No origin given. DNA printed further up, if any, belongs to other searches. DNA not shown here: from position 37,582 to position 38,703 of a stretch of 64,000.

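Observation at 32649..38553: Four-gene operon of three secreted c-type cytochromes plus a His-bearing membrane protein, with no recognisable pathway context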

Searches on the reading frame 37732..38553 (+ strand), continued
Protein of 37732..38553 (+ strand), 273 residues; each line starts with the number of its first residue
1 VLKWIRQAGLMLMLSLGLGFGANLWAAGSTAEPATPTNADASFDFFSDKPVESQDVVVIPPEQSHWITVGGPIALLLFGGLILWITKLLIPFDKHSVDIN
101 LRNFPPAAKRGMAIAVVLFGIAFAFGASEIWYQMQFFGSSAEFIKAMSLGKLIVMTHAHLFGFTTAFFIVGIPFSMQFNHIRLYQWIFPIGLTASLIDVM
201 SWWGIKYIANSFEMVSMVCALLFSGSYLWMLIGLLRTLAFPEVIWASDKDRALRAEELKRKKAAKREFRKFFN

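Call 53: search_protein_families(library=pfam, proteins=[L080:10701-13361:+, L080:4972-5787:+, L080:6621-7340:+, L080:2028-4670:-, L080:7-1929:+, L074:5168-6988:-, L074:7021-8769:-, L074:4484-5149:-, L074:3781-4335:+], max_evalue=0.01)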
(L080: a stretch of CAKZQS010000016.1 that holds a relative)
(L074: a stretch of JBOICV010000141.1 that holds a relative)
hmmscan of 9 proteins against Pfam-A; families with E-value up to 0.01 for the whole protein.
L080:10701-13361:+ (886 aa): 1 family
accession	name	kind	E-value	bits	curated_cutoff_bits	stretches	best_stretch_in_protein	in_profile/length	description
PF01564.23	Spermine_synth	-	2.7e-05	24.2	22.9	1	483-608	3-129/186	Spermine/spermidine synthase domain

L080:4972-5787:+ (271 aa): 0 families

L080:6621-7340:+ (239 aa): 1 family
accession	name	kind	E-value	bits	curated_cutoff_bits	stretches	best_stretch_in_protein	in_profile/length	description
PF17754.6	TetR_C_14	-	0.0045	17.3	22.7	1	36-78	64-106/112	MftR C-terminal domain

L080:2028-4670:- (880 aa): 27 families (the best 25 are shown)
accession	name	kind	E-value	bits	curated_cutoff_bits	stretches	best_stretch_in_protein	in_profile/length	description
PF07724.20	AAA_2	-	4.5e-73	245.2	27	1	619-782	1-165/166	AAA domain (Cdc48 subfamily)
PF17871.7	AAA_lid_9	-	5.8e-34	116.6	22.8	1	365-466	1-102/104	AAA lid domain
PF10431.15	ClpB_D2-small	-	5.1e-26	91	21.9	1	789-867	1-80/81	C-terminal, D2-small domain, of ClpB protein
PF00004.35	AAA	-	5.5e-25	88.8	21.2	2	227-359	3-126/131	ATPase family associated with various cellular activities (AAA)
PF02861.25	Clp_N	-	6.6e-22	77.9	20.7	2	117-168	1-53/53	Clp amino terminal domain, pathogenicity island component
PF07728.20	AAA_5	-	1.7e-18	67.4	22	2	624-744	2-124/139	AAA domain (dynein-related subfamily)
PF13401.12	AAA_22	-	1.7e-10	41.7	27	2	221-306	4-96/130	AAA domain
PF13191.12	AAA_16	-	1e-08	36.3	32.6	1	203-304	2-142/167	AAA ATPase domain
PF00158.32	Sigma54_activat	-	2.9e-08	34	20.2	1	622-749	23-150/168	Sigma-54 interaction domain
PF05621.17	TniB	-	1.1e-07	31.9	22.4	1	225-360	38-183/189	Bacterial TniB protein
PF13173.12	AAA_14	-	6.6e-06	26.6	27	0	227-310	7-78/129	AAA domain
PF05496.18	RuvB_N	-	9.8e-06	25.8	27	0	594-644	10-56/159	Holliday junction DNA helicase RuvB P-loop domain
PF13238.12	AAA_18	-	1.9e-05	25.6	29.4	0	227-293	3-67/128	AAA domain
PF01695.23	IstB_IS21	-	2e-05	24.7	24.1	0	220-247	90-117/238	IstB-like ATP binding protein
PF20720.3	nSTAND3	-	2.4e-05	24.5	27.2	0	222-248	17-43/155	Novel STAND NTPase 3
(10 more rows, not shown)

L080:7-1929:+ (640 aa): 3 families
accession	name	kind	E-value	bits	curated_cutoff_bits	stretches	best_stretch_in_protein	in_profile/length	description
PF02369.22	Big_1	-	4.3e-18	65.6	34.9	2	345-423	18-90/93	Bacterial Ig-like domain (group 1)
PF17789.7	MG4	-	5.3e-05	23.8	24.7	0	346-413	16-76/95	Macroglobulin domain MG4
PF01835.25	MG2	-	0.00061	20.5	32.8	1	342-398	13-69/96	MG2 domain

L074:5168-6988:- (606 aa): 1 family
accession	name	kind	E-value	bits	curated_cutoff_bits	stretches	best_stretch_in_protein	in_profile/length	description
PF02129.25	Peptidase_S15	-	6.4e-16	59.3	23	1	84-361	1-256/262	X-Pro dipeptidyl-peptidase (S15 family)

L074:7021-8769:- (582 aa): 2 families
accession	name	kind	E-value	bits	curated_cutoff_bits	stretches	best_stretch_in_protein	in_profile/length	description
PF07969.17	Amidohydro_3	-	1.8e-12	47.9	29.7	2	47-96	1-55/472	Amidohydrolase family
PF01979.26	Amidohydro_1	-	1.2e-05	25.2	25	0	481-554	285-344/345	Amidohydrolase family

L074:4484-5149:- (221 aa): 2 families
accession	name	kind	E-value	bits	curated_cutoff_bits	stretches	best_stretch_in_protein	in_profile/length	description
PF00440.29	TetR_N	-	1.9e-08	34.4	24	1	37-81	2-46/47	Bacterial regulatory proteins, tetR family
PF21351.2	TetR_C_41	-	0.0082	16.9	27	0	111-194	6-87/108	Tetracyclin repressor-like, C-terminal domain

L074:3781-4335:+ (184 aa): 1 family
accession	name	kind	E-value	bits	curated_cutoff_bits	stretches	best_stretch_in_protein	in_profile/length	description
PF08818.16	DUF1801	-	1e-13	51.9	27.2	1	82-175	2-85/85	Domain of unknown function (DU1801)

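Call 57: find_related_loci(query=A6, collection=metagenome_contigs, flank=10000)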
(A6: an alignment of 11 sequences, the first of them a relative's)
Query A6 (259 aa) in metagenome_contigs; peptide patterns used: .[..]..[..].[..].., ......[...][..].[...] (x = any residue, [..] = any of these).
56 stretches matched a pattern; 20 encode a relative of the query (tblastn E <= 1e-3); 20 distinct loci.
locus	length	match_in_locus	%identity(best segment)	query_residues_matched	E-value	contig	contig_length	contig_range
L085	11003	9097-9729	42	46-255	1e-46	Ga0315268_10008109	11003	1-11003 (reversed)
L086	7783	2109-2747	42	34-251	2e-45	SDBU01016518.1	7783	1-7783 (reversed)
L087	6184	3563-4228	39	24-252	2e-42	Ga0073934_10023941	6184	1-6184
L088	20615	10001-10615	40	46-249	1e-41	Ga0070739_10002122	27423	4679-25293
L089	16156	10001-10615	40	46-249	1e-41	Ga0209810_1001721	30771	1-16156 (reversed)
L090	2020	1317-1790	41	92-251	4e-39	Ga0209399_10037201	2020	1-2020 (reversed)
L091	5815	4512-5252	34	9-259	1e-38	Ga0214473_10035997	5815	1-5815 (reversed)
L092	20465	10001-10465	46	88-244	1e-38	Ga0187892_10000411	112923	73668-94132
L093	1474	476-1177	34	26-255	1e-37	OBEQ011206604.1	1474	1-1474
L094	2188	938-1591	33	13-243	9e-37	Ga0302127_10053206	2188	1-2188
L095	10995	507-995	45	80-242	2e-36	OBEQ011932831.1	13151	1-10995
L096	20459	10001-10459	41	107-259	1e-36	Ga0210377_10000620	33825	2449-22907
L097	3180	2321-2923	36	39-243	3e-36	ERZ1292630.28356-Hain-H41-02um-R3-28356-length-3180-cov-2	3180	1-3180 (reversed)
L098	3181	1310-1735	46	104-245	6e-33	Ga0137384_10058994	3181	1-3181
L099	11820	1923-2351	43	102-244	6e-33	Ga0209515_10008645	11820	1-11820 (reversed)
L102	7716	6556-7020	41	98-251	3e-32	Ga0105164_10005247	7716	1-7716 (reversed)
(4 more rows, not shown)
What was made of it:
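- Tried and rejected: It was repeated with A6 (call 57).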

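Call 60: search_protein_families(library=pfam, proteins=[L085:7533-8123:+, L085:8189-9028:+, L085:9025-9711:+, L085:9698-10852:+, L088:10633-11844:+, L088:11902-12459:+, L088:9408-9875:+, L088:12443-13330:+, L102:5612-6376:+, L092:13217-15382:+], max_evalue=0.1)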
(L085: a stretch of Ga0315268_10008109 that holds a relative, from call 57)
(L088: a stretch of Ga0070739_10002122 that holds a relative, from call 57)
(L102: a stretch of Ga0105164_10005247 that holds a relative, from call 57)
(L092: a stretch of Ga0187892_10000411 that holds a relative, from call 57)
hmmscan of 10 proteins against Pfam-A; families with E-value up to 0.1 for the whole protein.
L085:7533-8123:+ (196 aa): 1 family
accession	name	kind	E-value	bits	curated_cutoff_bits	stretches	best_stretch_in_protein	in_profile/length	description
PF04205.19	FMN_bind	-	0.0026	18.8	22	1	102-178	1-76/77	FMN-binding domain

L085:8189-9028:+ (279 aa): 2 families
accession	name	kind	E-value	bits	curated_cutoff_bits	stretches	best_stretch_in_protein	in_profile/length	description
PF18884.5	TSP3_bac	-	0.0035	17.6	25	1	78-99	1-22/22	Bacterial TSP3 repeat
PF24784.1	Temptin_C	-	0.072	14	27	0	42-90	27-74/98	Temptin C-terminal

L085:9025-9711:+ (228 aa): 0 families

L085:9698-10852:+ (384 aa): 1 family
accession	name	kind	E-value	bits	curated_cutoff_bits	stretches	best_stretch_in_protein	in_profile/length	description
PF13609.12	Porin_4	-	0.075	13.3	27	0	279-345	149-220/310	Gram-negative porin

L088:10633-11844:+ (403 aa): 1 family
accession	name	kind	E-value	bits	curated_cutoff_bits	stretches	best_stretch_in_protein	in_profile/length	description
PF13609.12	Porin_4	-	4.4e-05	23.9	27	1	181-368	139-293/310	Gram-negative porin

L088:11902-12459:+ (185 aa): 1 family
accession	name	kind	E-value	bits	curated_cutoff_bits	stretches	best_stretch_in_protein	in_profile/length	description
PF04205.19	FMN_bind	-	1.1e-05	26.4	22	1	98-173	2-76/77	FMN-binding domain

L088:9408-9875:+ (155 aa): 2 families
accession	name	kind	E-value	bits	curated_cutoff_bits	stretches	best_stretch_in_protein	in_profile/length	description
PF13442.11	Cytochrome_CBB3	-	8.9e-13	48.8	27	1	65-143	3-68/68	Cytochrome C oxidase, cbb3-type, subunit III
PF00034.26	Cytochrom_C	-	1.2e-11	46.1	21.3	1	65-146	1-89/90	Cytochrome c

L088:12443-13330:+ (295 aa): 3 families
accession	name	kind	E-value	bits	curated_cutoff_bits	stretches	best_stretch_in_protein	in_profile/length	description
PF18884.5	TSP3_bac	-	0.00011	22.3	25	1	102-123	1-22/22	Bacterial TSP3 repeat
PF04205.19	FMN_bind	-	0.0022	19.1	22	1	210-254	2-36/77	FMN-binding domain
PF24784.1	Temptin_C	-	0.003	18.5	27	1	64-114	25-74/98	Temptin C-terminal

L102:5612-6376:+ (254 aa): 0 families

L092:13217-15382:+ (721 aa): 36 families (the best 25 are shown)
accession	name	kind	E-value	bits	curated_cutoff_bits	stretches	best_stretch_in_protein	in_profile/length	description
PF13414.12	TPR_11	-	3.3e-63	209.6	26.8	6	631-672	1-42/42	TPR repeat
PF07719.23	TPR_2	-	5.7e-47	154.4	27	7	625-656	2-33/34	Tetratricopeptide repeat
PF00515.34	TPR_1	-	2.9e-43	144.4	27.8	7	625-657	2-34/34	Tetratricopeptide repeat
PF13181.12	TPR_8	-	1.1e-38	128.5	25.7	5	625-656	2-33/34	Tetratricopeptide repeat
PF13432.12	TPR_16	-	1.1e-34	118.9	32.7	4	460-516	3-59/65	Tetratricopeptide repeat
PF13431.12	TPR_17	-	1.7e-33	112.5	24.4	4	613-644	2-33/34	Tetratricopeptide repeat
PF13424.12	TPR_12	-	2.7e-26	92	30.1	4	457-518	6-75/77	Tetratricopeptide repeat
PF14559.12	TPR_19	-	5.9e-23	81.4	25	6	500-562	3-65/68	Tetratricopeptide repeat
PF13428.12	TPR_14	-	1.1e-19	69.4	23.5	4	522-563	1-42/44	Tetratricopeptide repeat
PF13176.12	TPR_7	-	3.7e-16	58.2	27.9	0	490-520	1-33/36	Tetratricopeptide repeat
PF13374.12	TPR_10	-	3.8e-14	52.6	27.5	2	626-645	4-23/42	Tetratricopeptide repeat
PF13371.12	TPR_9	-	7.4e-14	52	35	2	460-517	1-58/73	Tetratricopeptide repeat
PF07721.20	TPR_4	-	4.5e-12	45.8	27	0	488-507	1-20/26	Tetratricopeptide repeat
PF10516.15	SHNi-TPR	-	2.1e-11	43.6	21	1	457-484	4-31/38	SHNi-TPR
PF13174.12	TPR_6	-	5.1e-11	42.9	26.3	0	526-545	4-23/33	Tetratricopeptide repeat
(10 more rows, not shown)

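Call 61: search_protein_families(library=ncbifam, proteins=[L085:7533-8123:+, L085:8189-9028:+, L085:9025-9711:+, L085:9698-10852:+, L088:10633-11844:+, L088:11902-12459:+, L088:9408-9875:+, L088:12443-13330:+, L102:5612-6376:+, L092:13217-15382:+], max_evalue=0.1)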
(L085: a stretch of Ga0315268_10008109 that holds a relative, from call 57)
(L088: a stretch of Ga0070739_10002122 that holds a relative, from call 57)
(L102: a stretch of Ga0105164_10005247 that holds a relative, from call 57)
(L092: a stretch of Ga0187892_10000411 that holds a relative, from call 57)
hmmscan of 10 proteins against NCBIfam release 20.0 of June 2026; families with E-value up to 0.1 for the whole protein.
L085:7533-8123:+ (196 aa): 1 family
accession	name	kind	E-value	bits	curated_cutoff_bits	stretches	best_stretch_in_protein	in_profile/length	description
TIGR01947.1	rnfG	subfamily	0.062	13.4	102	1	85-130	75-121/187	RnfABCDGE type electron transport complex subunit G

L085:8189-9028:+ (279 aa): 2 families
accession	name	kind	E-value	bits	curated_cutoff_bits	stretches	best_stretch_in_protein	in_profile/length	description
NF041762.1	diheme_GEGP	equivalog_domain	8.3e-16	58.1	300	1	40-107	49-125/359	GEGP motif-containing diheme protein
NF042425.1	Amuc_1099_fam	equivalog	1.2e-06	28.4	50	1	73-104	124-155/321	Amuc_1099 family pilus-like system protein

L085:9025-9711:+ (228 aa): 0 families

L085:9698-10852:+ (384 aa): 0 families

L088:10633-11844:+ (403 aa): 0 families

L088:11902-12459:+ (185 aa): 3 families
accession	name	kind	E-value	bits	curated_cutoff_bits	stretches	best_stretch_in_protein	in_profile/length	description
NF041840.1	rnfG_Methano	equivalog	2e-08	34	230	1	63-171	63-179/189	Rnf electron transport complex subunit RnfG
TIGR01947.1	rnfG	subfamily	7.1e-05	23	102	1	73-175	68-184/187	RnfABCDGE type electron transport complex subunit G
NF045876.1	RnfG_DVU2794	exception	0.00093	18.8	205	1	68-176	65-179/190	RnfABCDGE type electron transport complex subunit G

L088:9408-9875:+ (155 aa): 12 families
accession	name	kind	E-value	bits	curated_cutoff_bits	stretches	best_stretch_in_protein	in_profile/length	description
NF033864.1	cytochrome579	equivalog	2.9e-13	50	280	1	51-147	35-140/179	cytochrome 579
NF011054.0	PRK14486.1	equivalog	1.4e-11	44.5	447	1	51-148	201-292/294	putative bifunctional cbb3-type cytochrome c oxidase subunit II/cytochrome c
TIGR00782.1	ccoP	equivalog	1.7e-10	40.7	179.95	1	39-150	178-285/285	cytochrome-c oxidase, cbb3-type subunit III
NF050122.1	bc1_QcrC_actin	exception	5.2e-09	35.8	200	1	30-94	9-72/253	cytochrome bc1 complex diheme cytochrome c subunit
TIGR03872.1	cytochrome_MoxG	equivalog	2.3e-05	24.5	147.8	1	54-148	33-123/133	cytochrome c(L), periplasmic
NF045773.1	cytochro_C550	exception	2.3e-05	24.3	125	1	45-127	32-102/118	cytochrome c550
NF045774.1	cytochro_C551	exception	9.5e-05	22.3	118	1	30-126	8-91/110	cytochrome c551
TIGR04494.1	c550_PedF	equivalog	0.00024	21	122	1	52-146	37-130/133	cytochrome c-550 PedF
NF040606.1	CytoC_perox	subfamily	0.00048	19.5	150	0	61-87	294-320/524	di-heme-cytochrome C peroxidase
NF045930.1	Cytc6PetJCyano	equivalog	0.00062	19.7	135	1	65-142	28-101/110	cytochrome c6 PetJ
NF052248.1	SorU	equivalog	0.0094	16.2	100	1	75-142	12-71/72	SorU family sulfite dehydrogenase c-type cytochrome subunit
TIGR02603.1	CxxCH_TIGR02603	domain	0.026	14.5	68.15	1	66-89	4-29/134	putative heme-binding domain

L088:12443-13330:+ (295 aa): 3 families
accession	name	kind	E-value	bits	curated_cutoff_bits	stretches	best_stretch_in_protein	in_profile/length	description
NF041762.1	diheme_GEGP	equivalog_domain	9.7e-17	61.2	300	1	62-130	47-124/359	GEGP motif-containing diheme protein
NF042425.1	Amuc_1099_fam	equivalog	7.3e-07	29.1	50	1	85-128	113-155/321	Amuc_1099 family pilus-like system protein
TIGR01352.1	tonB_Cterm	subfamily_domain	0.047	14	27.1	1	215-244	17-46/76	TonB family protein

L102:5612-6376:+ (254 aa): 0 families

L092:13217-15382:+ (721 aa): 40 families (the best 25 are shown)
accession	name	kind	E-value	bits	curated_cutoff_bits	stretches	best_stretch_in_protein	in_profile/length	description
NF033762.1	social_mot_Tgl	equivalog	1e-37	129.9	225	2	522-690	31-202/252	social motility TPR repeat lipoprotein Tgl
NF040959.1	MamA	equivalog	3.8e-33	114.7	200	3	523-638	72-187/204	magnetosome protein MamA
TIGR02521.1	type_IV_pilW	equivalog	1.2e-31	110.1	154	3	595-686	36-127/234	type IV pilus biogenesis/stability protein PilW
TIGR02917.1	PEP_TPR_lipo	equivalog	3.8e-30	104.5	312.2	2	498-695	32-230/899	XrtA/PEP-CTERM system TPR-repeat protein PrsT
NF033920.0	C39_PA2778_fam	equivalog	9e-23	81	150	3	437-517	173-253/255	PA2778 family cysteine peptidase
NF047507.1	TPR_BatC_Lepto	exception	1.1e-22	80.5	175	5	500-596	36-136/214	TPR repeat-containing protein BatC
NF033758.1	gliding_GltE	equivalog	3.9e-21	75.5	225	2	438-631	138-331/411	adventurous gliding motility TPR repeat lipoprotein GltE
TIGR02552.1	LcrH_SycD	equivalog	6.4e-19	68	104.8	4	526-628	22-123/136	SycD/LcrH family type III secretion system chaperone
NF047371.1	FlcA_CTERM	equivalog_domain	8.2e-18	64.2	300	2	459-582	404-533/646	periplasmic flagellar collar protein FlcA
NF008391.2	PRK11189.1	equivalog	1.2e-15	57.8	250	3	588-681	63-156/297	lipoprotein NlpI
NF002725.1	PRK02603.1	equivalog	6.6e-15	55.5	143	4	612-678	57-126/173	photosystem I assembly protein Ycf3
NF047558.1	TPR_END_plus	domain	5.9e-12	45.4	32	1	490-521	1-32/56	TPR end-of-group domain-containing protein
TIGR00990.1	3a0801s09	subfamily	9.5e-12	44.3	757.25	2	457-576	334-453/615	mitochondrial import receptor subunit TOM70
NF008757.0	PRK11788.1-5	equivalog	1.1e-11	44.5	363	1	463-707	44-298/388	lipopolysaccharide assembly protein LapB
NF052415.1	T3SS_chap_SctY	equivalog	1.1e-10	41.9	70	1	460-546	12-101/106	type III secretion apparatus assembly chaperone SctY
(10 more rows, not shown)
